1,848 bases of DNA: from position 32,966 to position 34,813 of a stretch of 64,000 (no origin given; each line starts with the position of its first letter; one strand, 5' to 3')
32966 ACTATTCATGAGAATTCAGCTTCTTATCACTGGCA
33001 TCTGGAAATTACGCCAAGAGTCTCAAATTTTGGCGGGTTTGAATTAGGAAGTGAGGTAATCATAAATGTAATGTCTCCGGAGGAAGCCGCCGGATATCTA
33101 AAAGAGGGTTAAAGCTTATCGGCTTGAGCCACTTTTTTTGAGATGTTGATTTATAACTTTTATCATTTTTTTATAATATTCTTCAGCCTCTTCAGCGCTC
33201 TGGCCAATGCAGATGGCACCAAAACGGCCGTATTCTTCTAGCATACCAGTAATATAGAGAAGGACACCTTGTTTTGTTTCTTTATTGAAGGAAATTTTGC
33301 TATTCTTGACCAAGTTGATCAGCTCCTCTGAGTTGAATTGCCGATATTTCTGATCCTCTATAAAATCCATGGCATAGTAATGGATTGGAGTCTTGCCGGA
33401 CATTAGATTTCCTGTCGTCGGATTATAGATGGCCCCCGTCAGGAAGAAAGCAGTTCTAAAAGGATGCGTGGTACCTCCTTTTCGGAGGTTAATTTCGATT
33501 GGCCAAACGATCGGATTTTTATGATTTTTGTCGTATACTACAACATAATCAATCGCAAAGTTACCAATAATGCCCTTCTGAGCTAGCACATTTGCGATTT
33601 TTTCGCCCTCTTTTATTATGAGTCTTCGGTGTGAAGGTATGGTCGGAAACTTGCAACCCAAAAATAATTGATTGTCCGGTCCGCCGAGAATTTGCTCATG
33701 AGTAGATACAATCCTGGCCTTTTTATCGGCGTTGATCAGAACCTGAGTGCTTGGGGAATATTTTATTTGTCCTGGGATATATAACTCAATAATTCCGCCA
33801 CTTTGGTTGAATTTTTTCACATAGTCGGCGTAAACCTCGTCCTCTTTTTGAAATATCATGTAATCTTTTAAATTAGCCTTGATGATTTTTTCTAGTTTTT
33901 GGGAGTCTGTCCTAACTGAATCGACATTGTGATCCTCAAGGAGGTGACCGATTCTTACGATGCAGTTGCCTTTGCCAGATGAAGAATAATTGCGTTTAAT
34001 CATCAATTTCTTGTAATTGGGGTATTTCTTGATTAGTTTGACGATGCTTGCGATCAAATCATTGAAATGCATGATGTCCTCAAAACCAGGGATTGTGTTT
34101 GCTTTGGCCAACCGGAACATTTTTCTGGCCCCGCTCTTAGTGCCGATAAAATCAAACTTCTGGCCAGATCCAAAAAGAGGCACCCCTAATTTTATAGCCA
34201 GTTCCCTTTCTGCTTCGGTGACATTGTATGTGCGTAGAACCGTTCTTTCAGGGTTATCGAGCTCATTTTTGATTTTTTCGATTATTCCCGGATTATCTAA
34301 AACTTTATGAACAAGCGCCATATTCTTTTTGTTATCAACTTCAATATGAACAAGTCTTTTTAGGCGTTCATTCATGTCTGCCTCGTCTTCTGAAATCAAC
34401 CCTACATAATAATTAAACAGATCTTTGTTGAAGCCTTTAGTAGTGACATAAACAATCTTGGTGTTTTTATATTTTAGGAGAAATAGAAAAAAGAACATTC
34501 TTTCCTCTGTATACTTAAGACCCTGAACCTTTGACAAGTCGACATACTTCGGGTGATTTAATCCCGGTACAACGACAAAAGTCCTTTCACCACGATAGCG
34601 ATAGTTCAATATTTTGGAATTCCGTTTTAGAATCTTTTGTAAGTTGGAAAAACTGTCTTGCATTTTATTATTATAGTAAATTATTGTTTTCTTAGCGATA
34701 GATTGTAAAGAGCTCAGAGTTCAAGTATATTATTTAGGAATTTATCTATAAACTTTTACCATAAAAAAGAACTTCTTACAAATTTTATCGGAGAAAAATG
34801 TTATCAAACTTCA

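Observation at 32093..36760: Triple ATP-grasp ligase + GalT-type HIT island splitting the conserved ruvC | ruvA-ruvB cluster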

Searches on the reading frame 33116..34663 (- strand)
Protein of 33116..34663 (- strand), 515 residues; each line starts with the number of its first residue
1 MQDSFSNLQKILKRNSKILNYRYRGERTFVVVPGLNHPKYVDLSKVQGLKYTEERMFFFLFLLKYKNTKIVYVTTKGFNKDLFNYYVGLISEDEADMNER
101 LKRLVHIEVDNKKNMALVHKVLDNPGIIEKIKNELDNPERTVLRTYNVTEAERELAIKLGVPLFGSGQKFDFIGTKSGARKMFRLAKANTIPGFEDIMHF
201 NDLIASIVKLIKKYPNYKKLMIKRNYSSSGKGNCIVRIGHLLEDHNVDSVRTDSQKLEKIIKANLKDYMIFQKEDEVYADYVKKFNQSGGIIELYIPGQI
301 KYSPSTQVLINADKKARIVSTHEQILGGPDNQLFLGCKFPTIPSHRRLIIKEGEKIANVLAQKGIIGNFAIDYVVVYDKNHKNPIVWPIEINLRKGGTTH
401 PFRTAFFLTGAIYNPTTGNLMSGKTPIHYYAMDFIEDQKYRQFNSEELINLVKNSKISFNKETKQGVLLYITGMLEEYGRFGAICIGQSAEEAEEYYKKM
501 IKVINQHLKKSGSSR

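Call 3: search_protein_families(library=pfam, proteins=[window:33116-34663:-], max_evalue=0.01)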
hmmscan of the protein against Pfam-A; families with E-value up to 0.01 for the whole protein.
window:33116-34663:- (515 aa): 2 families
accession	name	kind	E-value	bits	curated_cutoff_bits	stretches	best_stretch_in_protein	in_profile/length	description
PF24923.1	ATP-grasp_IQCH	-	6.2e-21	75.4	27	1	173-395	7-245/266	IQCH-like, ATP-grasp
PF18105.7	PGM1_C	-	5e-07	29.6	22.5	1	448-499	2-53/54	PGM1 C-terminal domain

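Call 4: search_protein_families(library=ncbifam, proteins=[window:33116-34663:-], max_evalue=0.01)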
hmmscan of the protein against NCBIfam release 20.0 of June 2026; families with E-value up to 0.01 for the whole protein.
window:33116-34663:- (515 aa): 1 family
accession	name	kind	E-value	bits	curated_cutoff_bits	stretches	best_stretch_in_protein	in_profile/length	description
NF042917.1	PAGG_GluLig_BesA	equivalog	6.8e-29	100.9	750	1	43-476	21-430/432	L-propargylglycine--L-glutamate ligase BesA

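Call 22: search_solved_structures(query=window:33116-34663:-, max_evalue=0.01, show_alignments=1)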
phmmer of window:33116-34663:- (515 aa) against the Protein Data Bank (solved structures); distinct sequences matched with E-value up to 0.01: 1.
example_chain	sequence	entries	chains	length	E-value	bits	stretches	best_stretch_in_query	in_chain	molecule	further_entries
8yi6_A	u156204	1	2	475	1.4e-21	80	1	43-498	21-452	L-propargylglycine--L-glutamate ligase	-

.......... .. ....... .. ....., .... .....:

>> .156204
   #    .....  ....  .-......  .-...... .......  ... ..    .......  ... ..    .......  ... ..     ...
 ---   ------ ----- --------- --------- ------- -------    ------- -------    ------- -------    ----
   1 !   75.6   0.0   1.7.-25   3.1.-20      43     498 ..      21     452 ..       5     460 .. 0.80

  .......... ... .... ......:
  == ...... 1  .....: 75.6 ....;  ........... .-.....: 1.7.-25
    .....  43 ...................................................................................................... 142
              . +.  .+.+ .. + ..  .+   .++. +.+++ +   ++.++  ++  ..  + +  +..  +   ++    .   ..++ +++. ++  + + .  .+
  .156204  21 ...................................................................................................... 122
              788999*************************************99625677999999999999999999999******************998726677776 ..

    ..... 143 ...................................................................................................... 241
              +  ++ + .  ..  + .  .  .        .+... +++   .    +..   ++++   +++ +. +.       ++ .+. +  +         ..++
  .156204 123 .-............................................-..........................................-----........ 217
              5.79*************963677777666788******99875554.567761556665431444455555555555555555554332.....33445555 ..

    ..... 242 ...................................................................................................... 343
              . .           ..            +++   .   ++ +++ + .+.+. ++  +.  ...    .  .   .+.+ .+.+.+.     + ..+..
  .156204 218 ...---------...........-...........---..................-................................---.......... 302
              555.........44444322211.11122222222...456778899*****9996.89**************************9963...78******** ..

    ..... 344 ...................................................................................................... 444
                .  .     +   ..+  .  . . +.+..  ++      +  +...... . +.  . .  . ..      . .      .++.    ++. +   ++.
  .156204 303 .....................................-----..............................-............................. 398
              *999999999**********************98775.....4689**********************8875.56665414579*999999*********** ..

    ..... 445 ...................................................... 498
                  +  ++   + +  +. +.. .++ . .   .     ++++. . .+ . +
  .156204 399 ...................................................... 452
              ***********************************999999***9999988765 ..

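Call 24: find_homologous_proteins(query=window:33116-34663:-)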
Query window:33116-34663:- (515 aa): 1745 proteins with E <= 0.001 among 8000 candidates; the best 120 are listed.
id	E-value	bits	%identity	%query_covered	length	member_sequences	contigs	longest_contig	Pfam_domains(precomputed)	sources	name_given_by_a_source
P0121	0.0e+0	1118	100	97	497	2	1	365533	PF18105.8,PF24923.2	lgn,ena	-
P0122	4.1e-226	770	65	98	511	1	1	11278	PF24923.2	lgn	-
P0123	2.1e-224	764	63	99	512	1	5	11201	PF24923.2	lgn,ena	-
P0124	4.2e-206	704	61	98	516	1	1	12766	PF02655.20,PF24923.2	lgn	-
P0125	5.8e-197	673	60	97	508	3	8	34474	PF02655.20,PF18105.8,PF24923.2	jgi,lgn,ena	jgi:hypothetical protein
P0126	5.3e-195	667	57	99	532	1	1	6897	PF02655.20,PF24923.2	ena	-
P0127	8.9e-194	663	57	99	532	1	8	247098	PF18105.8,PF24923.2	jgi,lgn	-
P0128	1.8e-190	652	57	98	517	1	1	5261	PF24923.2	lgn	-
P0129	8.1e-188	643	57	97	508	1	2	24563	PF24923.2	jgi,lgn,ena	-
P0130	7.6e-182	624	57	93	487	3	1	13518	PF02655.20,PF24923.2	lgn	-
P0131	1.1e-180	620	54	98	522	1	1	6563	PF24923.2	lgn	-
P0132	1.9e-172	593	53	98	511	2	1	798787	PF02655.20,PF24923.2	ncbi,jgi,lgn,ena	ncbi:MAG: ATP-grasp domain-containing protein [Patescibacteria group bacterium]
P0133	1.3e-168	580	51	98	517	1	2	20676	PF02655.20,PF24923.2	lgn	-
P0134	1.7e-168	580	52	97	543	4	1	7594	PF02655.20,PF24923.2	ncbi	-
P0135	3.7e-168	578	52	98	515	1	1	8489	PF02655.20,PF24923.2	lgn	-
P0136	9.3e-167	574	52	98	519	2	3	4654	PF02655.20,PF24923.2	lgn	-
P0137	1.9e-166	573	52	98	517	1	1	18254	PF02655.20,PF24923.2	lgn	-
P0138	2.6e-166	572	51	98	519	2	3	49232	PF02655.20,PF24923.2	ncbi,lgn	-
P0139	7.3e-166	571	51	99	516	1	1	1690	PF02655.20,PF24923.2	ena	-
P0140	8.5e-166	571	52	98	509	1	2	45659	PF02655.20,PF24923.2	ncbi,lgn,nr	ncbi:MAG: ATP-grasp domain-containing protein [Patescibacteria group bacterium]|nr:ATP-grasp domain-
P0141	3.2e-164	565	51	99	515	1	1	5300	PF02655.20,PF24923.2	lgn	-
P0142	1.6e-162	560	51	99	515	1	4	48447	PF18105.8,PF24923.2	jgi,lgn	-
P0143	1.2e-161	557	49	98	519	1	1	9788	PF02655.20,PF24923.2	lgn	-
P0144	4.9e-161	555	51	98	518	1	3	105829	PF24923.2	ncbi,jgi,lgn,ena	-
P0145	1.5e-158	547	51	99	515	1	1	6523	PF02655.20,PF24923.2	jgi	jgi:hypothetical protein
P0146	2.7e-157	543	48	96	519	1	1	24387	PF24923.2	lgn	-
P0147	1.0e-155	537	51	93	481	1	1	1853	PF02655.20,PF18105.8,PF24923.2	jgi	jgi:hypothetical protein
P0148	3.9e-143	496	45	98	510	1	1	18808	PF02655.20,PF18105.8,PF24923.2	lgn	-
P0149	5.1e-141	489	49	97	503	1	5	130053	PF02655.20,PF24923.2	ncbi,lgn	-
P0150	9.0e-136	472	46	95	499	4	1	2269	PF18105.8,PF24923.2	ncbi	-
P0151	1.9e-111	391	40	95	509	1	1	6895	PF18105.8,PF24923.2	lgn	-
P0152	7.7e-111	389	41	98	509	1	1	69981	PF18105.8,PF24923.2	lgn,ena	-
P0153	1.0e-100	356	38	98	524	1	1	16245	PF18105.8,PF24923.2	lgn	-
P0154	7.5e-98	347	55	57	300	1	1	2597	PF24923.2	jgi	jgi:hypothetical protein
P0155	8.1e-97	343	36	97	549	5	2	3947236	PF18105.8,PF24923.2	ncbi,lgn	ncbi:MAG: peptide ligase PGM1-related protein [Vulcanimicrobiota bacterium]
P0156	2.3e-96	342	36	94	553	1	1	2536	PF18105.8,PF24923.2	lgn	-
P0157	7.1e-96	340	37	98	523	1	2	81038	PF18105.8,PF24923.2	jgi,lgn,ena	-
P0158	1.3e-95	339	35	93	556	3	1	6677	PF18105.8,PF24923.2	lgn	-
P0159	1.8e-95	339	37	94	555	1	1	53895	PF18105.8,PF24923.2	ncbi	-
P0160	3.5e-95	338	36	97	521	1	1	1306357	PF18105.8,PF24923.2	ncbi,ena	-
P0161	5.0e-95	337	37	98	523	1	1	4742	PF18105.8,PF24923.2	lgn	-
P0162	6.7e-95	337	36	94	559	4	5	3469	PF18105.8,PF24923.2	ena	-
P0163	1.1e-94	336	36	94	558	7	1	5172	PF18105.8,PF24923.2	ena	-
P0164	1.3e-94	336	36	93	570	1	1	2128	PF18105.8,PF24923.2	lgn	-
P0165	1.3e-94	336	35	94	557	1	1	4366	PF18105.8,PF24923.2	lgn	-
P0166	2.1e-94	335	37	97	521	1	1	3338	PF18105.8,PF24923.2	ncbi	ncbi:MAG: peptide ligase PGM1-related protein [Parafilimonas sp.]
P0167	8.4e-94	333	35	93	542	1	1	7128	PF18105.8,PF24923.2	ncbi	-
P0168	1.1e-93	333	34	98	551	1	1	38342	PF18105.8,PF24923.2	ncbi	-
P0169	1.2e-93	333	35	94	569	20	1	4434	PF18105.8,PF24923.2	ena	-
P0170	2.3e-93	332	35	99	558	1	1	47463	PF18105.8,PF24923.2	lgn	-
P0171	3.5e-93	331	35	94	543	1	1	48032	PF18105.8,PF24923.2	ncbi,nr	ncbi:MAG: carboxylate-amine ligase [Armatimonadetes bacterium]|nr:carboxylate-amine ligase [Armatimo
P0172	6.8e-93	330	35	94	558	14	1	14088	PF18105.8,PF24923.2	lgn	-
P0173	6.9e-93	330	37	98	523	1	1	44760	PF18105.8,PF24923.2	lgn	-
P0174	1.3e-92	329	36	94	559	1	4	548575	PF18105.8,PF24923.2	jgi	jgi:pheganomycin biosynthesis PGM1-like protein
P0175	1.7e-92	329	36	97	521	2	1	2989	PF18105.8,PF24923.2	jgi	jgi:hypothetical protein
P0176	3.2e-92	328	36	93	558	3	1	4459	PF18105.8,PF24923.2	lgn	-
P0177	4.9e-92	327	35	98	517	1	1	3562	PF18105.8,PF24923.2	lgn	-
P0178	5.0e-92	327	35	94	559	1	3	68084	PF18105.8,PF24923.2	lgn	-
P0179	1.1e-91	326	34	97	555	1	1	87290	PF18105.8,PF24923.2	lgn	-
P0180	1.4e-91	326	34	98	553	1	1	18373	PF18105.8,PF24923.2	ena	-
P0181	1.7e-91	326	34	97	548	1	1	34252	PF18105.8,PF24923.2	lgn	-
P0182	1.9e-91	325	35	98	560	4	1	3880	PF18105.8,PF24923.2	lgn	-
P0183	2.0e-91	325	36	97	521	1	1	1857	PF18105.8,PF24923.2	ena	-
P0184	2.0e-91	325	35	93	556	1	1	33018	PF18105.8,PF24923.2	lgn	-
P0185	2.0e-91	325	34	94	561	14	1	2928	PF18105.8,PF24923.2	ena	-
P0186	2.5e-91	325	35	98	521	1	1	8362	PF02655.20,PF18105.8,PF24923.2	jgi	-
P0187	2.8e-91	325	35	94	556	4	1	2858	PF18105.8,PF24923.2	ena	-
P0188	4.1e-91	324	34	94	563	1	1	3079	PF18105.8,PF24923.2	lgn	-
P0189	5.1e-91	324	35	94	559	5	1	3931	PF18105.8,PF24923.2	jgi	-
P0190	7.0e-91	324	37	97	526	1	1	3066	PF18105.8,PF24923.2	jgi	jgi:hypothetical protein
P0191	7.3e-91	324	35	98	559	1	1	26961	PF18105.8,PF24923.2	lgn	-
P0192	7.3e-91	324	34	94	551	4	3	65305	PF18105.8,PF24923.2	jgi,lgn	-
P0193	7.7e-91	323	34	93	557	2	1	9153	PF18105.8,PF24923.2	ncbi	-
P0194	9.1e-91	323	35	93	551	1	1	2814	PF18105.8,PF24923.2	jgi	-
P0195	9.6e-91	323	35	94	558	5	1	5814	PF18105.8,PF24923.2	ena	-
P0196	1.4e-90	323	35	97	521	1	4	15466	PF18105.8,PF24923.2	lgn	-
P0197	1.5e-90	323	36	100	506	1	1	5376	PF18105.8,PF24923.2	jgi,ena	-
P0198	1.9e-90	322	35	93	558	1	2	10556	PF18105.8,PF24923.2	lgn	-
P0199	2.0e-90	322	35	93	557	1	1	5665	PF18105.8,PF24923.2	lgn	-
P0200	2.3e-90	322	34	94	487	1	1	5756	PF18105.8,PF24923.2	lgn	-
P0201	2.6e-90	322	35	97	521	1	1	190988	PF02655.20,PF18105.8,PF24923.2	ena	-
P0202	2.9e-90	322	35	99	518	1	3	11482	PF18105.8,PF24923.2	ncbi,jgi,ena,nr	ncbi:MAG: carboxylate-amine ligase [Armatimonadetes bacterium]|nr:carboxylate-amine ligase [Armatimo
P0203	2.9e-90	322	35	97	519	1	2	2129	PF18105.8,PF24923.2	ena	-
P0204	3.3e-90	321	36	98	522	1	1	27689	PF18105.8,PF24923.2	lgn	-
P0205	4.0e-90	321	33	98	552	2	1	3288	PF18105.8,PF24923.2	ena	-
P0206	4.5e-90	321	35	97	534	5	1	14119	PF18105.8,PF24923.2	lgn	-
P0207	4.5e-90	321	35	93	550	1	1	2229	PF18105.8,PF24923.2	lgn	-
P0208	5.3e-90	321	36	97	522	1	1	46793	PF18105.8,PF24923.2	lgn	-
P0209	6.4e-90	320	36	93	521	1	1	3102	PF18105.8,PF24923.2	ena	-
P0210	1.5e-89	319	34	99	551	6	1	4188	PF18105.8,PF24923.2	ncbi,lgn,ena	-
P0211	1.6e-89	319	35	97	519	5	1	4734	PF02655.20,PF18105.8,PF24923.2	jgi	-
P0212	1.9e-89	319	35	97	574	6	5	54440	PF18105.8,PF24923.2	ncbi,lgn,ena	-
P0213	2.1e-89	319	34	99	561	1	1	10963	PF18105.8,PF24923.2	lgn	-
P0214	2.9e-89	318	35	94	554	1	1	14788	PF18105.8,PF24923.2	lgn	-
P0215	3.7e-89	318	35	97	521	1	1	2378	PF02655.20,PF18105.8,PF24923.2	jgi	jgi:hypothetical protein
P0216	3.8e-89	318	34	98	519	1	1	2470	PF02655.20,PF18105.8,PF24923.2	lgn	-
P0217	4.0e-89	318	35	97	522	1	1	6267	PF18105.8,PF24923.2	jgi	jgi:hypothetical protein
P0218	4.6e-89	318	35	94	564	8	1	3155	PF18105.8,PF24923.2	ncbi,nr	ncbi:carboxylate-amine ligase [bacterium CPR1]|nr:carboxylate-amine ligase [bacterium CPR1]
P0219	4.8e-89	317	35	98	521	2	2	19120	PF18105.8,PF24923.2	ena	-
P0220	5.1e-89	317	35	93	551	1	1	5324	PF18105.8,PF24923.2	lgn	-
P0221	1.2e-88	316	35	93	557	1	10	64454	PF18105.8,PF24923.2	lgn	-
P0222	1.3e-88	316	34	94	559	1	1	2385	PF18105.8,PF24923.2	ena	-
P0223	1.5e-88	316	34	96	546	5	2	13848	PF18105.8,PF24923.2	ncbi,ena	-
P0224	2.0e-88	315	34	97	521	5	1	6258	PF18105.8,PF24923.2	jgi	jgi:hypothetical protein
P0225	2.3e-88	315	36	97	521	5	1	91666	PF18105.8,PF24923.2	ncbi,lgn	-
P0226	3.3e-88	315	34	93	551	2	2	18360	PF18105.8,PF24923.2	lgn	-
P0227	3.7e-88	315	36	97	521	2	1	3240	PF18105.8,PF24923.2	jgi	-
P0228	5.8e-88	314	38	98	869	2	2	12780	PF01546.34,PF05343.20,PF18105.8,PF07687.20,PF24923.2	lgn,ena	-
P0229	6.7e-88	314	34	94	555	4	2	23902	PF18105.8,PF24923.2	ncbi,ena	-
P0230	7.5e-88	314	36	93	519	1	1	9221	PF02655.20,PF18105.8,PF24923.2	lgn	-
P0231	8.4e-88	313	35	93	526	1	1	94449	PF18105.8,PF24923.2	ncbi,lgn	-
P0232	1.3e-87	313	34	99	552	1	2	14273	PF18105.8,PF24923.2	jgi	jgi:hypothetical protein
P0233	1.5e-87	313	36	98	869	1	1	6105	PF01546.34,PF05343.20,PF18105.8,PF07687.20,PF24923.2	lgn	-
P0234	2.6e-87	312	33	94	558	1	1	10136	PF18105.8,PF24923.2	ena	-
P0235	2.6e-87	312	34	96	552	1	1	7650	PF18105.8,PF24923.2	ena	-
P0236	3.6e-87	311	34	98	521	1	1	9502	PF18105.8,PF24923.2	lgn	-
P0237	4.2e-87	311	34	98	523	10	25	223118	PF18105.8,PF24923.2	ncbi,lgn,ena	-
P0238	4.6e-87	311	35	93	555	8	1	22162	PF18105.8,PF24923.2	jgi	jgi:hypothetical protein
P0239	5.9e-87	311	36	98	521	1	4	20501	PF18105.8,PF24923.2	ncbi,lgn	-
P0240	1.8e-86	309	35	97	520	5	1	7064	PF18105.8,PF24923.2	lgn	-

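Call 26: find_encoding_contigs(protein=P0155, flank=8000, max_places=1)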
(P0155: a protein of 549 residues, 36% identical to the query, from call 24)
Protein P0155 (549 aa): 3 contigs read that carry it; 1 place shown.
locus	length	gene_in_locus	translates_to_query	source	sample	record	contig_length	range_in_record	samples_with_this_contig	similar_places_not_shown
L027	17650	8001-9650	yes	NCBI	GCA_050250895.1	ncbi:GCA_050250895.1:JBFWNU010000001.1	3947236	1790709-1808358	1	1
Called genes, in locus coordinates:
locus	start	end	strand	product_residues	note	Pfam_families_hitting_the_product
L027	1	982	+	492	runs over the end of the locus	PF02028:BCCT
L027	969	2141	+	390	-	PF05034:MAAL_N, PF07476:MAAL_C, PF13378:MR_MLE_C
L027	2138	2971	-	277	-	-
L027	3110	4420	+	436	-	PF00108:Thiolase_N, PF02803:Thiolase_C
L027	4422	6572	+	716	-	PF00378:ECH_1, PF16113:ECH_2, PF02737:3HCDH_N, PF00725:3HCDH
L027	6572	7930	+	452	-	PF00753:Lactamase_B, PF00581:Rhodanese (faint)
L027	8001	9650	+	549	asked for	PF24923:ATP-grasp_IQCH, PF18105:PGM1_C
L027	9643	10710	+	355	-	PF02515:CoA_transf_3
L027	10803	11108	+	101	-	-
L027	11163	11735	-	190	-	PF05685:Uma2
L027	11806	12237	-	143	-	PF00149:Metallophos (weak), PF12850:Metallophos_2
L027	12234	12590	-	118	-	-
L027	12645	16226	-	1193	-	PF00512:HisKA, PF02518:HATPase_c, PF00072:Response_reg, PF01627:Hpt, PF00072:Response_reg, PF00512:HisKA, PF02518:HATPase_c, PF01627:Hpt (weak)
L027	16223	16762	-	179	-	PF07700:HNOB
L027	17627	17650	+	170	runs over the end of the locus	-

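Call 27: find_encoding_contigs(protein=P0160, flank=8000, max_places=1)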
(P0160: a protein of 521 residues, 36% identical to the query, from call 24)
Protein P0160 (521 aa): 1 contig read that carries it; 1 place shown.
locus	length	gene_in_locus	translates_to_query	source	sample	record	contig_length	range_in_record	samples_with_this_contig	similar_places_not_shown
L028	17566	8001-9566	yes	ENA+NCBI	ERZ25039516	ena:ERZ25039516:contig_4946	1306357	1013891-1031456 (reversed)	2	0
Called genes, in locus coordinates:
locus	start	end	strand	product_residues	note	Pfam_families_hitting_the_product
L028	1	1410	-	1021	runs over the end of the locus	PF00873:ACR_tran, PF03176:MMPL, PF02355:SecD_SecF_C (faint), PF03176:MMPL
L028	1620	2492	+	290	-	PF12146:Hydrolase_4 (weak), PF00561:Abhydrolase_1, PF12697:Abhydrolase_6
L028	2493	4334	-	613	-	PF13304:AAA_21 (faint), PF00005:ABC_tran, PF02463:SMC_N (faint)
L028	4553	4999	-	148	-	-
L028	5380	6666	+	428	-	PF02927:CelD_N, PF00759:Glyco_hydro_9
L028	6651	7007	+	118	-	PF00759:Glyco_hydro_9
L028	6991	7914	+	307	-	PF01522:Polysacc_deac_1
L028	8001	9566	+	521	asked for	PF24923:ATP-grasp_IQCH, PF18105:PGM1_C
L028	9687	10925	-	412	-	PF08309:LVIVD (faint)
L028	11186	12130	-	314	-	PF00005:ABC_tran, PF13304:AAA_21 (faint)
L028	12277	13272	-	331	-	PF13401:AAA_22 (faint), PF00004:AAA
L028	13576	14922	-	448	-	PF01554:MatE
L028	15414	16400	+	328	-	PF02779:Transket_pyr, PF02780:Transketolase_C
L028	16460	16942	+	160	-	PF07715:Plug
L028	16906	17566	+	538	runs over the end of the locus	PF00593:TonB_dep_Rec_b-barrel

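Call 28: find_encoding_contigs(protein=P0152, flank=8000, max_places=1)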
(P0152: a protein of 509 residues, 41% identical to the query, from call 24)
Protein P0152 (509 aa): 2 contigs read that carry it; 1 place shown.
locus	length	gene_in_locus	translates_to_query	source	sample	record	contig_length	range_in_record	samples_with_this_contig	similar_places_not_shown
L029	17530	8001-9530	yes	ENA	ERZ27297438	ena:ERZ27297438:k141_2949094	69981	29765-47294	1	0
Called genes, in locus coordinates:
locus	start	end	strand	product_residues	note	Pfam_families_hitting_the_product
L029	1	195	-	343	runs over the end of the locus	PF09587:PGA_cap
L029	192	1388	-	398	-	PF02660:G3P_acyltransf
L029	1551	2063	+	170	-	PF13673:Acetyltransf_10, PF00583:Acetyltransf_1, PF13508:Acetyltransf_7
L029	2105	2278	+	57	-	-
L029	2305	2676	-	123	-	-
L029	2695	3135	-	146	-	-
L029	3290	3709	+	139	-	PF01451:LMWPc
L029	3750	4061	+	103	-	-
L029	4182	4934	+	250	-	PF18761:Heliorhodopsin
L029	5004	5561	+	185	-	PF00210:Ferritin (weak), PF02915:Rubrerythrin, PF21349:RUBY_RBDX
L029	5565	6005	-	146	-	PF01161:PBP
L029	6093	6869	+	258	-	PF02585:PIG-L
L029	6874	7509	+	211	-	PF04203:Sortase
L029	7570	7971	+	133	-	-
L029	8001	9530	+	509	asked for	PF24923:ATP-grasp_IQCH, PF18105:PGM1_C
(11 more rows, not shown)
